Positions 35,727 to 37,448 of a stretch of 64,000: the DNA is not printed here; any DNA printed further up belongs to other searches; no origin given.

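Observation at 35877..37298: Bacterial-type AlkB integral-membrane alkane hydroxylase homologue, intronless, in a eukaryotic gene-dense region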

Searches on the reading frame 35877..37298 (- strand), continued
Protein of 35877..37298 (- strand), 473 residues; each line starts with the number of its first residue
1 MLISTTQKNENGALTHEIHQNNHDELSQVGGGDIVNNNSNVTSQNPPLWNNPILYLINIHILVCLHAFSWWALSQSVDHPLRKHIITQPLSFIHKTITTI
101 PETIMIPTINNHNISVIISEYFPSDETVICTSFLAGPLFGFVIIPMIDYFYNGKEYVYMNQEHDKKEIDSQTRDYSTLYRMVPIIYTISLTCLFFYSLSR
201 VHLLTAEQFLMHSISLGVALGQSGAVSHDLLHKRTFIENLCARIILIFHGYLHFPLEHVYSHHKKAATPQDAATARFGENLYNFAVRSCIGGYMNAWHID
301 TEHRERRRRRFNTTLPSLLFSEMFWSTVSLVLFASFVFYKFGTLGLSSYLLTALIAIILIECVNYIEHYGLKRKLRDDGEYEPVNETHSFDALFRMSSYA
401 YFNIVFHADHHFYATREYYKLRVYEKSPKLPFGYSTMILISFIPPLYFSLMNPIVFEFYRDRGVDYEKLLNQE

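Call 22: find_related_loci(query=A2, collection=genome_contigs, flank=8000)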
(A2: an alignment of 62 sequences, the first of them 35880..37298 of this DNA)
Query A2 (473 aa) in genome_contigs; peptide patterns used: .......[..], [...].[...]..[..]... (x = any residue, [..] = any of these).
600 stretches matched a pattern (row limit reached: there are more); 593 encode a relative of the query (tblastn E <= 1e-3); the best 80 are kept; 80 distinct loci.
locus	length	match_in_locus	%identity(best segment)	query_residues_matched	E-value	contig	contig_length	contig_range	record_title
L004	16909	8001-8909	40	140-453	9e-62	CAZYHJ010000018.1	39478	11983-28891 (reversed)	MAG TPA_asm: uncultured Saprospiraceae bacterium isolate binchicken_co245_271 genome assembly, contig: NODE_799_length_3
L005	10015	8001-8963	35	140-469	1e-58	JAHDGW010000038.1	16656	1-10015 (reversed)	MAG: Saprospiraceae bacterium isolate MAG-55 ND_2411, whole genome shotgun sequence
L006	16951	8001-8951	35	135-460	3e-56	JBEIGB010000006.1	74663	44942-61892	MAG: Lewinellaceae bacterium isolate Sample-102-S76-bin-112 Sample_102_S76-bin_112-k141_1572536, whole genome shotgun se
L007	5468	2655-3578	35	139-455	5e-56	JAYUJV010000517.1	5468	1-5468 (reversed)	MAG: Saprospirales bacterium isolate GFS_9137 GFS_9137_516, whole genome shotgun sequence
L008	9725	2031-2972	36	136-458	1e-55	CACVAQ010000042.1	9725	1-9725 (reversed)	MAG: uncultured Aureispira sp. isolate HLG_WM_MAG_10 genome assembly, contig: NODE_1215_length_9725_cov_54.992186, whole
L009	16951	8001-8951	33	134-462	2e-55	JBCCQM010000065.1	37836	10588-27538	MAG: Myxococcota bacterium isolate P01_D01_bin.152 k141_1725166_length_37836_cov_17.6543, whole genome shotgun sequence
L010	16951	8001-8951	35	136-462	4e-55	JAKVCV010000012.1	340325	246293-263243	MAG: Saprospiraceae bacterium isolate ALOHA_ZT_63 ZT-Saprospiraceae-4_12, whole genome shotgun sequence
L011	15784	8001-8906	37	139-449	9e-55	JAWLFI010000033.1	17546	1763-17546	MAG: Saprospiraceae bacterium isolate 21BLK6-1.bin.135 NODE_2743_length_17546_cov_16.965381, whole genome shotgun sequen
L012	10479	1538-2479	36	133-455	8e-55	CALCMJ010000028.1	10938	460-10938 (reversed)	MAG: uncultured Saprospiraceae bacterium isolate R4_Bin_Bin_69_1 genome assembly, contig: c_000002343502, whole genome s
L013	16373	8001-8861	37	160-452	6e-54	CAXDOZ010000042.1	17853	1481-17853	MAG TPA_asm: uncultured Chitinophagales bacterium isolate SRR5788144_binner12_Refined_20 genome assembly, contig: ERZ123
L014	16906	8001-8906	35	141-452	2e-53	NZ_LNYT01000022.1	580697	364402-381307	Legionella rubrilucens strain WA-270A-C2 Lrub_ctg022, whole genome shotgun sequence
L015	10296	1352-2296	35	138-453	9e-54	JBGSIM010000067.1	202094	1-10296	MAG: Cyclobacteriaceae bacterium isolate JTS-AC130 k141_2352762, whole genome shotgun sequence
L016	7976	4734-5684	35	135-462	1e-53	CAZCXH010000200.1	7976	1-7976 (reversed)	MAG TPA_asm: uncultured Chitinophagaceae bacterium isolate SRP173033_co3_70 genome assembly, contig: NODE_12987_length_7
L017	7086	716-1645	34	135-452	2e-53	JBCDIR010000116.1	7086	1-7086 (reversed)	MAG: Bacteroidota bacterium isolate P01_H01_bin.184 k141_370850_length_7086_cov_5.0000, whole genome shotgun sequence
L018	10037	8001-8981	34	114-452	3e-53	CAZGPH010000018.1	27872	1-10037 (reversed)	MAG TPA_asm: uncultured Marinoscillum sp. isolate binchicken_co222_293 genome assembly, contig: NODE_1247_length_27872_c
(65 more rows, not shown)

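Call 23: search_protein_representatives(protein=window:35877-37298:-)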
Query: 473 residues. Proteins with E-value up to 0.001 (for the whole library): 3114; up to 1e-10: 2034; up to 1e-30: 699. The best 150 are listed.
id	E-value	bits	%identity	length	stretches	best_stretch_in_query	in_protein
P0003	1.5e-123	429.8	56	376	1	14-362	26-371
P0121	8.0e-91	321.9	46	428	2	123-461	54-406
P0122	1.1e-78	281.9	44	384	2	157-362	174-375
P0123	1.2e-62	229.0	39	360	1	136-468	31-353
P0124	6.1e-56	206.9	37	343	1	138-456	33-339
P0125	5.8e-55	203.7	38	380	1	179-463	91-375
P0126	6.6e-54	200.2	37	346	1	139-460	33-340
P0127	7.4e-54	200.0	90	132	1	41-139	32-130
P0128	2.6e-53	198.2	35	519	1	141-461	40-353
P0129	1.0e-52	196.3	35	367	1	130-459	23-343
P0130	1.9e-52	195.4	34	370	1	172-468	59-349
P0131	6.0e-52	193.7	42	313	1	213-463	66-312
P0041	3.5e-51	191.2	38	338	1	175-453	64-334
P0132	3.6e-51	191.2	37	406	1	134-453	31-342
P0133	5.6e-51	190.5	36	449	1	135-456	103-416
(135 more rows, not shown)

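Call 24: list_cluster_members(proteins=[P0121, P0122, P0127, P0003, P0123, P0124, P0125, P0126, P0005, P0009])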
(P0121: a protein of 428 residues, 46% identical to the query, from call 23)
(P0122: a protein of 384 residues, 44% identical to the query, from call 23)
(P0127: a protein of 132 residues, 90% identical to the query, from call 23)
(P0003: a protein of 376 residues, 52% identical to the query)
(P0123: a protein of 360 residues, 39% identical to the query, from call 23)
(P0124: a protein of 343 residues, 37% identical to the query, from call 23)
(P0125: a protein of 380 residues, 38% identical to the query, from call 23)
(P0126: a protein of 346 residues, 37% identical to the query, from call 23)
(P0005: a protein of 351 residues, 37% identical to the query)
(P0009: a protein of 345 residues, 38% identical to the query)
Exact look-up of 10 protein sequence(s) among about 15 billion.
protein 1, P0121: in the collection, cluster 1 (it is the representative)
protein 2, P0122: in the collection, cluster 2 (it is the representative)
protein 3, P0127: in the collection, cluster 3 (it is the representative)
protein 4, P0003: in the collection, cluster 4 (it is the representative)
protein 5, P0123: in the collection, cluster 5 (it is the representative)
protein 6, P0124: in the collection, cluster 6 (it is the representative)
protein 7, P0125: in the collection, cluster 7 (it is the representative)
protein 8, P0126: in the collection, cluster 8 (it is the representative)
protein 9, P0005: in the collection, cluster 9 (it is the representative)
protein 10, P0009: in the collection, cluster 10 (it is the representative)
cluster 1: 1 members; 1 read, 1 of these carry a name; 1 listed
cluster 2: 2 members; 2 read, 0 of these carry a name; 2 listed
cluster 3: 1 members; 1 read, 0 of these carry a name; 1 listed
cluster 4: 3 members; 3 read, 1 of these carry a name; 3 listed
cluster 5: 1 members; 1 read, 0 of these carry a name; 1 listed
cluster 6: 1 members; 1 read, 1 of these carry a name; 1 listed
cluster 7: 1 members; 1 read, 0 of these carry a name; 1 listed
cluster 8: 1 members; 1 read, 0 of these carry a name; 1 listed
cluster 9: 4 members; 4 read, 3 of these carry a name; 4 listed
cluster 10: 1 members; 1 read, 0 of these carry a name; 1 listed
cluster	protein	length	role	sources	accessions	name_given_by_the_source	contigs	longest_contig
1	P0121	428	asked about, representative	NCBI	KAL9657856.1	hypothetical protein ABK040_009445 [Willaertia magna]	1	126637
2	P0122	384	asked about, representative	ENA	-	-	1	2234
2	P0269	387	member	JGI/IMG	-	-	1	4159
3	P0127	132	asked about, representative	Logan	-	-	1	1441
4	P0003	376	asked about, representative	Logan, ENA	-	-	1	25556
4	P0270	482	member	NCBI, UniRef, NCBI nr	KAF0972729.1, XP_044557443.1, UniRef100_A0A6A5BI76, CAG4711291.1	hypothetical protein FDP41_008978 [Naegleria fowleri] | Fatty acid desaturase domain-containing protein n=1 Tax=Naegleria fowleri TaxID=5763 ... | uncharacterized protein FDP41_008978 [Naegleria fowleri]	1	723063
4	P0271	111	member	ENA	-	-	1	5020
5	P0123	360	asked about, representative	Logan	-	-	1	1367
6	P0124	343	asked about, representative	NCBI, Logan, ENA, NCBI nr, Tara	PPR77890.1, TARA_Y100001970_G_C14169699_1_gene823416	MAG: Alkane 1-monooxygenase 1 [Alphaproteobacteria bacterium MarineAlpha2_Bin1] | strand:+ start:439 stop:1470 length:1032 start_codon:yes stop_codon:yes gene_type:complete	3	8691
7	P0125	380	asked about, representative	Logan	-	-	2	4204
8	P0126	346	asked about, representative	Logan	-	-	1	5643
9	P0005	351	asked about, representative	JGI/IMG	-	alkane 1-monooxygenase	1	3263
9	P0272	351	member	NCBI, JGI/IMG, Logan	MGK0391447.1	MAG: alkane 1-monooxygenase [Maribacter sp.] | alkane 1-monooxygenase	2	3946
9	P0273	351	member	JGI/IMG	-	alkane 1-monooxygenase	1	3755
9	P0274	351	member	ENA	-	-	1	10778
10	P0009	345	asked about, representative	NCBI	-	-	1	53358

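Call 28: predict_structure(alignment_id=A2)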
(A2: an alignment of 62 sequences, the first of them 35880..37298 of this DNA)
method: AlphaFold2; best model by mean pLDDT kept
length: 473 residues; sequences in the alignment: 62
mean_pLDDT: 78.1   pTM: 0.77
mean pLDDT of the five models: 78.1, 77.2, 77.0, 76.3, 75.7
residues with pLDDT >= 90: 212; 70-90: 110; 50-70: 87; < 50: 64
segments of 3 or more residues with pLDDT < 50: 1-45, 96-108
pLDDT, mean of each block of 10 residues (from residue 1): 31 34 39 44 48 53 57 69 61 51 47 65 72 77 89 57 59 65 78 82 79 89 89 87 94 94 95 97 98 97 93 89 96 97 94 96 97 95 96 84 81 85 91 94 98 97 92 79
secondary structure, 60 per line:
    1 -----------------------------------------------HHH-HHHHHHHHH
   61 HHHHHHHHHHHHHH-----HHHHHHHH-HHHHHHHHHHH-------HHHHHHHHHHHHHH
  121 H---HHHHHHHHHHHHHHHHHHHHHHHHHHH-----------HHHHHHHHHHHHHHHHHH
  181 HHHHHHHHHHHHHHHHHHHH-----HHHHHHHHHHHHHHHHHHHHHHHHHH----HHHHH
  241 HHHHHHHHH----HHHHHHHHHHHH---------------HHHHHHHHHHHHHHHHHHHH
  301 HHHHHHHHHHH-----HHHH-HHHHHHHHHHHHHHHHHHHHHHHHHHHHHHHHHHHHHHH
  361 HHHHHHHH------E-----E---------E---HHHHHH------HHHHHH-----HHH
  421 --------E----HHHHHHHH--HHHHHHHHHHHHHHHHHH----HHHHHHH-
elements in order: H52-74 H80-87 H89-99 H107-121 H125-151 H163-200 H206-231 H236-249 H254-265 H281-311 H317-320 H322-368 H395-400 H407-412 H434-441 H444-461 H466-472

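Call 32: fold_search(model_id=the predicted structure, library=pdb)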
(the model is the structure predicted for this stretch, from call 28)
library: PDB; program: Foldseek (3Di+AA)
matches with E <= 10: 211; with E <= 0.001: 2
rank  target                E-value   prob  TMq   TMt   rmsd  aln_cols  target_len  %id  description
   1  8f6t                  1.9e-15  1.00  0.64  0.71   3.2       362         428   27  Cryo-EM structure of alkane 1-monooxygenase AlkB-AlkG complex from Fontimonas thermophila (released 2023-04-05)
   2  8sbb_A                4.0e-14  1.00  0.64  0.79   2.8       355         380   28  Cryo-EM structure of FtAlkB (released 2023-04-26)
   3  9mg8_B                1.9e-01  0.33  0.16  0.19  21.0       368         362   10  Crystal Structure of b-iTHR-110 (released 2025-12-17)
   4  8qtt_D                2.0e-01  0.25  0.13  0.21  17.3       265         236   12  Crystal structure of a C-terminally truncated version of Arabidopsis thaliana 14-3-3 omega in complex with a phosphope (released 2023-11-15)
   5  8qt5_C                2.6e-01  0.21  0.12  0.19  17.7       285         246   12  Crystal structure of Arabidopsis thaliana 14-3-3 isoform lambda in complex with a phosphopeptide from the transcriptio (released 2023-10-25)
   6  5n6n_B                2.9e-01  0.18  0.13  0.20  16.8       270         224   10  CRYSTAL STRUCTURE OF THE 14-3-3:NEUTRAL TREHALASE NTH1 COMPLEX (released 2017-11-01)
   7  8qtf_B                3.3e-01  0.18  0.13  0.20  17.2       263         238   11  Crystal structure of a C-terminally truncated version of Arabidopsis thaliana 14-3-3 omega in complex with a phosphope (released 2023-11-22)
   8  7xbq_A                4.5e-01  0.18  0.13  0.21  17.5       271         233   12  Crystal structure of potato 14-3-3 protein St14f (released 2022-07-20)
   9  8qtt_G                4.9e-01  0.15  0.13  0.20  17.5       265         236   11  Crystal structure of a C-terminally truncated version of Arabidopsis thaliana 14-3-3 omega in complex with a phosphope (released 2023-11-15)
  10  8qtt_A                5.3e-01  0.14  0.13  0.20  17.1       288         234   10  Crystal structure of a C-terminally truncated version of Arabidopsis thaliana 14-3-3 omega in complex with a phosphope (released 2023-11-15)
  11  8qt5_A                6.1e-01  0.14  0.13  0.20  18.0       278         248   12  Crystal structure of Arabidopsis thaliana 14-3-3 isoform lambda in complex with a phosphopeptide from the transcriptio (released 2023-10-25)
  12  3axy_C                6.6e-01  0.13  0.14  0.21  17.6       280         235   12  Structure of Florigen Activation Complex Consisting of Rice Florigen Hd3a, 14-3-3 Protein GF14 and Rice FD Homolog OsF (released 2011-08-03)
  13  7xbq_B                6.9e-01  0.14  0.14  0.21  17.4       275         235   11  Crystal structure of potato 14-3-3 protein St14f (released 2022-07-20)
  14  9f63                  7.2e-01  0.08  0.12  0.13  24.5       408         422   11  Crystal structure of Saccharomyces cerevisiae pH nine-sensitive protein 1 (PNS1) (released 2024-05-15)
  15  8qtf_C                8.3e-01  0.12  0.12  0.19  18.5       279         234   13  Crystal structure of a C-terminally truncated version of Arabidopsis thaliana 14-3-3 omega in complex with a phosphope (released 2023-11-22)
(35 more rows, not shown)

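Call 42: search_protein_families(library=pfam, proteins=[L004:6738-7856:-])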
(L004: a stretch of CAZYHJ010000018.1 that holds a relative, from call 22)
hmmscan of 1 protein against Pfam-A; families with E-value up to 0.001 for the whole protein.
L004:6738-7856:- (373 aa): 4 families
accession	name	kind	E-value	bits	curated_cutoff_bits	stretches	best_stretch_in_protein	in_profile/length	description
PF00175.26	NAD_binding_1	-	1e-17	65.2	22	1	120-244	1-108/109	Oxidoreductase NAD-binding domain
PF00111.32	Fer2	-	6.7e-16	58.4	21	1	290-362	2-76/77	2Fe-2S iron-sulfur cluster binding domain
PF00970.30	FAD_binding_6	-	2.1e-10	41.2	21.1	1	32-106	23-97/99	Oxidoreductase FAD-binding domain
PF08030.17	NAD_binding_6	-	0.00025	21.6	22.2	0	116-182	2-77/156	Ferric reductase NAD binding domain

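Call 49: find_encoding_contigs(protein=P0269, flank=5000, max_places=2)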
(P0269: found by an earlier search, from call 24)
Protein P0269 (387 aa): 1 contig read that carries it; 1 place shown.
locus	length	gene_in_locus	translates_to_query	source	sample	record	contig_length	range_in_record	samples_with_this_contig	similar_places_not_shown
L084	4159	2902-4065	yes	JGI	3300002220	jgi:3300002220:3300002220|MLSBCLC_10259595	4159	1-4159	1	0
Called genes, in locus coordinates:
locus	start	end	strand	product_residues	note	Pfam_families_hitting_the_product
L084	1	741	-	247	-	?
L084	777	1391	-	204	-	PF08417:PaO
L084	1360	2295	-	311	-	PF00355:Rieske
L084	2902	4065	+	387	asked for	-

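Call 50: find_encoding_contigs(protein=P0121, flank=10000, max_places=2)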
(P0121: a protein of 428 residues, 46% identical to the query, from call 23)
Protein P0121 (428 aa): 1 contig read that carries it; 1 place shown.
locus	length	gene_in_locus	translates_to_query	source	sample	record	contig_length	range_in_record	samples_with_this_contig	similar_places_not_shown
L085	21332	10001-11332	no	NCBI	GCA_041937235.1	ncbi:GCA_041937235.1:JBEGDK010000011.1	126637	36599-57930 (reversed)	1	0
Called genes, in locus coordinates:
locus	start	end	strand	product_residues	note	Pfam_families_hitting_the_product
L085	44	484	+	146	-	PF00227:Proteasome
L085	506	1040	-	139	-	-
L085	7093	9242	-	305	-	PF25390:WD40_RLD, PF00415:RCC1 (faint), PF13540:RCC1_2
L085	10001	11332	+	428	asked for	PF00487:FA_desaturase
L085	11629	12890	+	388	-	-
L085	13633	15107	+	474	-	PF09335:VTT_dom (faint), PF27639:VMP1_C (weak)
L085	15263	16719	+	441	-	PF12849:PBP_like_2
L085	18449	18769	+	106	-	-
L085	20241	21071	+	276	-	PF02214:BTB_2 (weak)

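Call 59: find_encoding_contigs(protein=P0004, flank=6000, max_places=2)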
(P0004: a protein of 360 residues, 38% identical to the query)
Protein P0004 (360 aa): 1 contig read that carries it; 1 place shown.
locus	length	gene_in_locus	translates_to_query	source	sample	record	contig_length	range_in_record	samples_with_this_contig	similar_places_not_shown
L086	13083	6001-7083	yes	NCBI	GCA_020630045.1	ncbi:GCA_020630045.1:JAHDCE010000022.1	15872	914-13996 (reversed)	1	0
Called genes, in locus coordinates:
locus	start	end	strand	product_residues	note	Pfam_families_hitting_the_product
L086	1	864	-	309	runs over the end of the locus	PF01882:DUF58, PF00092:VWA (weak), PF13519:VWA_2 (weak), PF05762:VWA_CoxE (weak)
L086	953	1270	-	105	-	PF00085:Thioredoxin, PF00578:AhpC-TSA (weak), PF14595:Thioredoxin_9 (weak), PF13098:Thioredoxin_2, PF13905:Thioredoxin_8 (faint)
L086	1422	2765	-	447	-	PF00206:Lyase_1, PF08328:ASL_C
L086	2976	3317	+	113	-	-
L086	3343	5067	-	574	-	PF00989:PAS, PF08448:PAS_4, PF13188:PAS_8, PF08447:PAS_3, PF13426:PAS_9, PF00512:HisKA, PF02518:HATPase_c, PF14501:HATPase_c_5 (faint)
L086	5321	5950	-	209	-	PF00440:TetR_N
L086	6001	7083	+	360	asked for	PF00487:FA_desaturase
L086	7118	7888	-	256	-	PF00535:Glycos_transf_2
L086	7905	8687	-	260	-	-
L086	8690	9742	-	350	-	PF01794:Ferric_reduct, PF00355:Rieske, PF13806:Rieske_2 (weak), PF22543:Rieske_4 (weak)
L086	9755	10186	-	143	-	-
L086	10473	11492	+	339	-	PF00515:TPR_1 (faint), PF07719:TPR_2 (faint), PF13181:TPR_8 (faint), PF13424:TPR_12 (faint), PF13431:TPR_17 (faint), PF14559:TPR_19 (faint), PF13176:TPR_7 (faint)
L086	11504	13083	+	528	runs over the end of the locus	PF01841:Transglut_core, PF14402:7TM_transglut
